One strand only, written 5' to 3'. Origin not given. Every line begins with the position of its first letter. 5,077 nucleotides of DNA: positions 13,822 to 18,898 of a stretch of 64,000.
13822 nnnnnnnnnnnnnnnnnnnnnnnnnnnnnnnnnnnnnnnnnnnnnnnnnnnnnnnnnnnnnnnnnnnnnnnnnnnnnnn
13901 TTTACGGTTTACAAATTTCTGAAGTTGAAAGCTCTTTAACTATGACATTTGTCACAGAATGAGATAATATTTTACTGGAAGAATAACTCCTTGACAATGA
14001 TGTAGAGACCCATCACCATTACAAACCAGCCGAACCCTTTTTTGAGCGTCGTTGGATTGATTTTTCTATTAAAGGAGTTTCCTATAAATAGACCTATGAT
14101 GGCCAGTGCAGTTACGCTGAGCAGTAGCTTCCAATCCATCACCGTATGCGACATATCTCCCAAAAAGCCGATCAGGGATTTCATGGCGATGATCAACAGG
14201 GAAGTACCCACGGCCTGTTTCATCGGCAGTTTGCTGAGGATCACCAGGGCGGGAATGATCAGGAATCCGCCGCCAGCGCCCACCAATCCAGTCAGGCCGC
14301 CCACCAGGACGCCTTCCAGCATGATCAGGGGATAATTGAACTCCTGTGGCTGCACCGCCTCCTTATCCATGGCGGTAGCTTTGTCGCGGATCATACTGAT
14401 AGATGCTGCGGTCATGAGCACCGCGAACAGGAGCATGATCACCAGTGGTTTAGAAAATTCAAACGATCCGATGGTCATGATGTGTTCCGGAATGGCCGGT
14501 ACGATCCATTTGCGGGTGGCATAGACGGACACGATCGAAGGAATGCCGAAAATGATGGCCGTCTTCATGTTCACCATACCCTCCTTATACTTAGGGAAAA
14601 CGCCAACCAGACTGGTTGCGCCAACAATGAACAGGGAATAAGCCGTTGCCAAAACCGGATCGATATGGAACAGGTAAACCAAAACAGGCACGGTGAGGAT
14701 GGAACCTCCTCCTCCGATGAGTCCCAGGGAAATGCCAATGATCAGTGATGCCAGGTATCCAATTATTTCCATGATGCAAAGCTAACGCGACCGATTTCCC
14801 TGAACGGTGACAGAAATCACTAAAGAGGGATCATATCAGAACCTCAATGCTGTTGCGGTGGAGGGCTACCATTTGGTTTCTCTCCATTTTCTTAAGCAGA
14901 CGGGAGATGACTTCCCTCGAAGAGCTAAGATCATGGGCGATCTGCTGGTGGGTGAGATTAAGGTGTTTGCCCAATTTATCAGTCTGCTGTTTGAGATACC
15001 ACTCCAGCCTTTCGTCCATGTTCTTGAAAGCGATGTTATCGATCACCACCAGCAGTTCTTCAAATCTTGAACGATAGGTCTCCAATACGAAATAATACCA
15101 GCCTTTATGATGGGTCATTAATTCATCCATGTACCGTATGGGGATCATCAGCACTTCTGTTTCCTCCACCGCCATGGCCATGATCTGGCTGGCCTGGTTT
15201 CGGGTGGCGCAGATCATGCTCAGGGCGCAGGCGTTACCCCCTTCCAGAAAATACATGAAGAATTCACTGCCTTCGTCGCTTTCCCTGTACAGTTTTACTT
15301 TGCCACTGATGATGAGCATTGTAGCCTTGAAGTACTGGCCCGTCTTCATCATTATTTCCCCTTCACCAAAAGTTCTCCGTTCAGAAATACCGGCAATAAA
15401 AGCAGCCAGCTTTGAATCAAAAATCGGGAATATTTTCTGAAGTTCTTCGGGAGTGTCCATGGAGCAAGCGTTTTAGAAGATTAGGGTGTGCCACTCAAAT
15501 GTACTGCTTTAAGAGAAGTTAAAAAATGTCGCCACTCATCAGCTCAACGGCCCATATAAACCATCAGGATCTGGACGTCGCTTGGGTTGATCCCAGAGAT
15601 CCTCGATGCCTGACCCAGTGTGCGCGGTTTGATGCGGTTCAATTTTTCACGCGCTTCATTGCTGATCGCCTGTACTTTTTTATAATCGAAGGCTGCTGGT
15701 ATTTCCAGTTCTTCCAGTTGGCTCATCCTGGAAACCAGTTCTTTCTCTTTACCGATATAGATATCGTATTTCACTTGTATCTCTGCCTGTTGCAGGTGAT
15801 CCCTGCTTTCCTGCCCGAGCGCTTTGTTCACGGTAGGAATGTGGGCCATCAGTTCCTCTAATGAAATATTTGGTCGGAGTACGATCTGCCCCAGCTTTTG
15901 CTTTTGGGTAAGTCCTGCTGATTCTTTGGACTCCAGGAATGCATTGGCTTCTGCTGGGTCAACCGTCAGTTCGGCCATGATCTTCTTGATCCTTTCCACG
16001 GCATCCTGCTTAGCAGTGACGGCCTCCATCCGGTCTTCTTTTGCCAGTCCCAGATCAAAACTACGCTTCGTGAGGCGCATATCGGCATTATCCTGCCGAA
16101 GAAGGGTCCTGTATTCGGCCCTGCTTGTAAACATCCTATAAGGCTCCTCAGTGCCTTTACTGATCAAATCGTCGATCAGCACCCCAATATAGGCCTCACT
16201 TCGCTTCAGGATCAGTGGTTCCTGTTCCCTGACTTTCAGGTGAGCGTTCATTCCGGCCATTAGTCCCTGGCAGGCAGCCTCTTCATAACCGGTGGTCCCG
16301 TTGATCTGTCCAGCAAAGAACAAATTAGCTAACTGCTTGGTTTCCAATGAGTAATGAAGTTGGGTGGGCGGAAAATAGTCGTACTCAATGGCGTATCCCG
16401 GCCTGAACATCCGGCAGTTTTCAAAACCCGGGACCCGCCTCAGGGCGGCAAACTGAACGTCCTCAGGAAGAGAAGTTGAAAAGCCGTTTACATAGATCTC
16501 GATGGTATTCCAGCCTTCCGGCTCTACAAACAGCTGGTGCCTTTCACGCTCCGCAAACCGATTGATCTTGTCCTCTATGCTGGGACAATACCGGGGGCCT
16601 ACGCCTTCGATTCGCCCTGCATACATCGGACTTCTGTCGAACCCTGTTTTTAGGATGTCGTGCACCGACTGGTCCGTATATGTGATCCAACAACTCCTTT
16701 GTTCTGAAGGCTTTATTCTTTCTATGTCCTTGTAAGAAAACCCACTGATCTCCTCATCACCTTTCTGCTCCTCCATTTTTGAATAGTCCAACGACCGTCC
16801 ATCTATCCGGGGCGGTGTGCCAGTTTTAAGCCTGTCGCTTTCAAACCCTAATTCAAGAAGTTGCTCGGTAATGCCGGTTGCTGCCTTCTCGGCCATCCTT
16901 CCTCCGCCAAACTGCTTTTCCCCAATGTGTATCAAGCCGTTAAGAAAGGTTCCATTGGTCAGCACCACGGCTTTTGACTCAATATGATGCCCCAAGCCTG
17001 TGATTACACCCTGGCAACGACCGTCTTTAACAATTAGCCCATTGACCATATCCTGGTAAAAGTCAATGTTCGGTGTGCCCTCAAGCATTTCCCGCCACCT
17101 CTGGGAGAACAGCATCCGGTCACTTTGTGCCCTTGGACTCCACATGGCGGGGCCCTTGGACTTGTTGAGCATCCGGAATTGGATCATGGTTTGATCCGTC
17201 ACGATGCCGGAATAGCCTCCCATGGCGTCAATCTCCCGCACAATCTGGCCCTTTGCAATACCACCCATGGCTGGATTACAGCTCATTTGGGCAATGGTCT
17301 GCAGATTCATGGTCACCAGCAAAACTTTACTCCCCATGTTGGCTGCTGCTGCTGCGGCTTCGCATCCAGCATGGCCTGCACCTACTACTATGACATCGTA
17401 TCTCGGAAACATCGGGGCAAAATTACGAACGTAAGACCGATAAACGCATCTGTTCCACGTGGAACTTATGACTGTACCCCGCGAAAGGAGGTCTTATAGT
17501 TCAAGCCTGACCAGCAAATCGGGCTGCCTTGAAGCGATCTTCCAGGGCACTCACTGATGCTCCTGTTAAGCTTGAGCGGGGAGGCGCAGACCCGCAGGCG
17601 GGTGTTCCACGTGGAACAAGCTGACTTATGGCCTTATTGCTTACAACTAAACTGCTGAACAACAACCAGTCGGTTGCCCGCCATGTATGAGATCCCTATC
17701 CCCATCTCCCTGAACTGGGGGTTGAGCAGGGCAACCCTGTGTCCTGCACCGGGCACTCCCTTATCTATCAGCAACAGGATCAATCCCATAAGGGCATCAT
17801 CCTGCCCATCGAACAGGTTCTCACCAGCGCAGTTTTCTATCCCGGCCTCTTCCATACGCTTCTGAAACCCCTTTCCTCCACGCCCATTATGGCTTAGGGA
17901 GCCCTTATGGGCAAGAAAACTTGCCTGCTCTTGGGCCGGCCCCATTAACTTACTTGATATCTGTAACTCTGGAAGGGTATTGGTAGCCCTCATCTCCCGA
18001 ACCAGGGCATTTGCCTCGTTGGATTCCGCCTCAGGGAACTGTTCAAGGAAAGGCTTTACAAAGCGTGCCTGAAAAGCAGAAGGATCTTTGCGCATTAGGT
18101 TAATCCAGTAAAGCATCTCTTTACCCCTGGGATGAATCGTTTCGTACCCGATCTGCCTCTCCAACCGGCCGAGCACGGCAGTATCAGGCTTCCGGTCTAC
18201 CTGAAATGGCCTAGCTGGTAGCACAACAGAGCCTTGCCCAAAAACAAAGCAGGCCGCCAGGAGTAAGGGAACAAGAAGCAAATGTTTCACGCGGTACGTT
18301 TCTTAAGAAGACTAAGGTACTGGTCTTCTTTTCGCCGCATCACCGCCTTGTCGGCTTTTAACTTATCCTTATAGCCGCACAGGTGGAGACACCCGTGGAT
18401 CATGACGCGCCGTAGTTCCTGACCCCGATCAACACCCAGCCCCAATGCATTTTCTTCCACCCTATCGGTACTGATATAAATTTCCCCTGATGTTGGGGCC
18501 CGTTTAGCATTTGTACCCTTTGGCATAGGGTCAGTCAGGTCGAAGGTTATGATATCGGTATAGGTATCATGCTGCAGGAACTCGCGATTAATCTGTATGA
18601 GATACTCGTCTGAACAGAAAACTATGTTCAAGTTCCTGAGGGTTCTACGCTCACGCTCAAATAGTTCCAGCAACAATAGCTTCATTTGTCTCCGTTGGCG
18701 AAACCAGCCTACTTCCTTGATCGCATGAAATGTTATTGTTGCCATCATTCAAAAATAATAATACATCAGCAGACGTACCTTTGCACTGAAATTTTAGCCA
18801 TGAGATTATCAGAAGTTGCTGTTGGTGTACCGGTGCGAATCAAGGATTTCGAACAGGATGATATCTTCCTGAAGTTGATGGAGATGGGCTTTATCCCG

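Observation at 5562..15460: SoxYZ-less sulfur-oxidation module: SoxB-like hydrolase paired with TsdA, SQR, PDO-rhodanese, YeeE pair, TauE and porin in a Bacteroidota heterotroph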

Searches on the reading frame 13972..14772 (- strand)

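Call 3: search_protein_families(library=pfam, proteins=[window:13972-14772:-])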
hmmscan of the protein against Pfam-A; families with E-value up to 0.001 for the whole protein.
window:13972-14772:- (266 aa): 1 family
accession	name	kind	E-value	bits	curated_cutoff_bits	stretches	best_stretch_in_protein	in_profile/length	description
PF01925.25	TauE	-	1.3e-45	156.3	32.6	1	7-257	3-236/237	Sulfite exporter TauE/SafE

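Call 4: search_protein_families(library=ncbifam, proteins=[window:13972-14772:-])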
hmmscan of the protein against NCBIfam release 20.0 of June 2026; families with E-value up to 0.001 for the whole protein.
window:13972-14772:- (266 aa): 0 families

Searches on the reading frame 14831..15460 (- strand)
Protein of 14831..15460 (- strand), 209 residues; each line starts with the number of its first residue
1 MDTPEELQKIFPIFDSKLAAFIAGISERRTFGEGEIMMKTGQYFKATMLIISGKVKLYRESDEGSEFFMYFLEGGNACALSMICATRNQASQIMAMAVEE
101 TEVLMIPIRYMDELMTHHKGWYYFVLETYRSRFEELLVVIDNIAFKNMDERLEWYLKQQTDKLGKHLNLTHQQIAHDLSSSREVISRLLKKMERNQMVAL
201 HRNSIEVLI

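Call 3: search_protein_families(library=pfam, proteins=[window:14831-15460:-])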
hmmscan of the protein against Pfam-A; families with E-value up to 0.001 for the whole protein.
window:14831-15460:- (209 aa): 3 families
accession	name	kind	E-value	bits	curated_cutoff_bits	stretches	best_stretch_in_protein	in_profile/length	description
PF00027.35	cNMP_binding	-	9.8e-10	38.7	27.5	1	29-117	2-88/89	Cyclic nucleotide-binding domain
PF13545.12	HTH_Crp_2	-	8.5e-09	35.7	27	1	155-208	6-62/70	Crp-like helix-turn-helix domain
PF00325.26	Crp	-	1.8e-05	24.8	21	1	167-197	1-31/32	Bacterial regulatory proteins, crp family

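Call 4: search_protein_families(library=ncbifam, proteins=[window:14831-15460:-])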
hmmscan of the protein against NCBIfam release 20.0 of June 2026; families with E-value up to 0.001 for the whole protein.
window:14831-15460:- (209 aa): 6 families
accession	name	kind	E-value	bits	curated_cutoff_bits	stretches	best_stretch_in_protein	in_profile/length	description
TIGR03697.1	NtcA_cyano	equivalog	8.5e-13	48.5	244.95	1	44-207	11-182/193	global nitrogen regulator NtcA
NF008732.0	PRK11753.1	equivalog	5.5e-12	45.6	266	1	15-205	13-208/214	cAMP-activated global transcriptional regulator CRP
NF008365.0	PRK11161.1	subfamily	1.9e-08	33.9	228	1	24-205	45-231/250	fumarate/nitrate reduction transcriptional regulator Fnr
NF041163.2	encap_f2b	equivalog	2.1e-07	30.4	400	1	12-120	81-188/450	family 2B encapsulin nanocompartment shell protein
NF006901.0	PRK09392.1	equivalog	1.5e-06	27.7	211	1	36-194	40-199/236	transcriptional activator FtrB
NF053664.1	TransRegPtrACyano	equivalog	0.00012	21.5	300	1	48-202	31-184/196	Crp/Fnr family transcriptional regulator PtrA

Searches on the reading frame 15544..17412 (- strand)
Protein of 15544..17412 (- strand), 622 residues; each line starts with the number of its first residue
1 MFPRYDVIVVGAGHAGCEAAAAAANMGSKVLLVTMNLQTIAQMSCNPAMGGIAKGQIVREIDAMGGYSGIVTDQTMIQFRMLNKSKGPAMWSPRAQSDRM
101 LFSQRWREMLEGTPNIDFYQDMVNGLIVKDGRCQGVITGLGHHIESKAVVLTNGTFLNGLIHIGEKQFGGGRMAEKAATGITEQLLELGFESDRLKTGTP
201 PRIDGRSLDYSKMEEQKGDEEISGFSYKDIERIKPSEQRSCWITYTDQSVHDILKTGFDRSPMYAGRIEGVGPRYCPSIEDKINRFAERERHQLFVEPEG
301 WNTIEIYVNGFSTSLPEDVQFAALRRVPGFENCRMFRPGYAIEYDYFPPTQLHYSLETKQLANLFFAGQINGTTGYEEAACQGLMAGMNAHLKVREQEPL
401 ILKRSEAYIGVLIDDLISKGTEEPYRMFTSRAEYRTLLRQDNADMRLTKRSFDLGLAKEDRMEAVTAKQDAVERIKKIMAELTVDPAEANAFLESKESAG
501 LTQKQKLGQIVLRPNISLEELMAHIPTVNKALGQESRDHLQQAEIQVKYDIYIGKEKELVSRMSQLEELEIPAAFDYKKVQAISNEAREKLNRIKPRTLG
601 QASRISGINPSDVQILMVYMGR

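Call 3: search_protein_families(library=pfam, proteins=[window:15544-17412:-])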
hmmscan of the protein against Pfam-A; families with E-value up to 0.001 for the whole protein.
window:15544-17412:- (622 aa): 8 families
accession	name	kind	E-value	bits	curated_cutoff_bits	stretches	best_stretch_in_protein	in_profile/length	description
PF01134.28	GIDA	-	1.3e-163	545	22.1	1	6-397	1-390/391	Glucose inhibited division protein A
PF13932.14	SAM_GIDA_C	-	3.9e-26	91.1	27.1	1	562-617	2-57/57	tRNA modifying enzyme MnmG/GidA C-terminal helical bundle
PF21680.2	GIDA_C_1st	-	5.9e-17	62.7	24.7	1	459-557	1-96/96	tRNA modifying enzyme MnmG/GidA C-terminal helical domain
PF12831.13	FAD_oxidored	-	8.3e-09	35.7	27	1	6-161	1-150/416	FAD dependent oxidoreductase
PF00890.30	FAD_binding_2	-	4.7e-06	26.5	20.4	1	6-34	1-29/414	FAD binding domain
PF07992.20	Pyr_redox_2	-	2e-05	24.6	26.1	1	5-45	1-40/291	Pyridine nucleotide-disulphide oxidoreductase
PF00070.33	Pyr_redox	-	4.4e-05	24.4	22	1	7-38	2-33/82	Pyridine nucleotide-disulphide oxidoreductase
PF01262.27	AlaDh_PNT_C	-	7.7e-05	22.7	23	1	6-43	30-67/214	Alanine dehydrogenase/PNT, C-terminal domain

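Call 4: search_protein_families(library=ncbifam, proteins=[window:15544-17412:-])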
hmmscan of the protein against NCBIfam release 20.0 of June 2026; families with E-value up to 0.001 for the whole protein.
window:15544-17412:- (622 aa): 20 families
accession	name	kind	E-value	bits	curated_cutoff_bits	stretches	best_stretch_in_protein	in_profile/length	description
TIGR00136.1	mnmG_gidA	equivalog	8.1e-255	846.9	524.85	1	5-620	1-612/616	tRNA uridine-5-carboxymethylaminomethyl(34) synthesis enzyme MnmG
NF003739.0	PRK05335.1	equivalog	2.3e-23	82.7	262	2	309-419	279-389/441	methylenetetrahydrofolate--tRNA-(uracil(54)-C(5))-methyltransferase (FADH(2)-oxidizing) TrmFO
TIGR00137.1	gid_trmFO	equivalog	5.5e-18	65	428.65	1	308-421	275-388/433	FADH(2)-oxidizing methylenetetrahydrofolate--tRNA-(uracil(54)-C(5))-methyltransferase TrmFO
TIGR02032.1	GG-red-SF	subfamily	2.2e-07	30.8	158.8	1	5-64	1-55/297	geranylgeranyl reductase family protein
NF004991.0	PRK06370.1-3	subfamily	1.1e-06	27.5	620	1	3-80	34-113/509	FAD-containing oxidoreductase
TIGR01350.1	lipoamide_DH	equivalog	1.5e-05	23.9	408.8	1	5-86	2-84/461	dihydrolipoyl dehydrogenase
NF006130.0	PRK08274.1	equivalog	0.00012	21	369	1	4-34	5-35/467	FAD-dependent tricarballylate dehydrogenase TcuA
NF004939.0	PRK06292.1-1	equivalog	0.00015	20.5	435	0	5-64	6-67/476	dihydrolipoyl dehydrogenase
TIGR01372.1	soxA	subfamily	0.00018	19.5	1164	1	5-36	169-200/996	sarcosine oxidase subunit alpha family protein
TIGR01816.1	sdhA_forward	equivalog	0.00026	19.3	727.35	0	4-52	2-48/584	succinate dehydrogenase flavoprotein subunit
NF041080.1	DGGGPL_reductase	equivalog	0.00027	19.9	580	1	4-50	1-48/447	digeranylgeranylglycerophospholipid reductase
NF005866.0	PRK07803.1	equivalog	0.00031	19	819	1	4-54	8-56/631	fumarate reductase/succinate dehydrogenase flavoprotein subunit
NF004776.0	PRK06116.1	equivalog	0.00042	19.4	480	1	4-86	4-88/450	glutathione-disulfide reductase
NF053717.1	VnlPnlRedVprA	equivalog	0.00052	19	600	1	4-34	6-36/481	vinyl phenol reductase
NF005691.0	PRK07494.1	equivalog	0.00053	18.6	459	1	4-38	8-42/404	UbiH/UbiF family hydroxylase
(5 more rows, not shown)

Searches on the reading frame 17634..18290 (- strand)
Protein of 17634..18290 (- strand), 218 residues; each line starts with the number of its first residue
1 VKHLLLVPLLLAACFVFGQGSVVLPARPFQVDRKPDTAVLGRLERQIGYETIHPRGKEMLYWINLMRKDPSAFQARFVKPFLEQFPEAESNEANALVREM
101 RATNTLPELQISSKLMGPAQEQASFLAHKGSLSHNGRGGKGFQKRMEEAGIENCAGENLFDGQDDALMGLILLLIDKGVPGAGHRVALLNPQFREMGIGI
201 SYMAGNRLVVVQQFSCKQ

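Call 90: search_protein_families(library=pfam, proteins=[window:17634-18290:-])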
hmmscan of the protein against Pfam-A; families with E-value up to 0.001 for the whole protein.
window:17634-18290:- (218 aa): 1 family
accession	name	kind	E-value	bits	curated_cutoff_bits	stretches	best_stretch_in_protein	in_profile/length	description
PF00188.32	CAP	-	1.2e-09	39.5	21.1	1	97-214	4-117/117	Cysteine-rich secretory protein family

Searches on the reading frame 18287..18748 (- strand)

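Call 90: search_protein_families(library=pfam, proteins=[window:18287-18748:-])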
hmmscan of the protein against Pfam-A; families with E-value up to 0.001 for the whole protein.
window:18287-18748:- (153 aa): 1 family
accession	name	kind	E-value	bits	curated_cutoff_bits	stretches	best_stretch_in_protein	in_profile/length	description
PF02130.23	YbeY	-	4.3e-24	85.2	25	1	29-146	18-127/129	Endoribonuclease YbeY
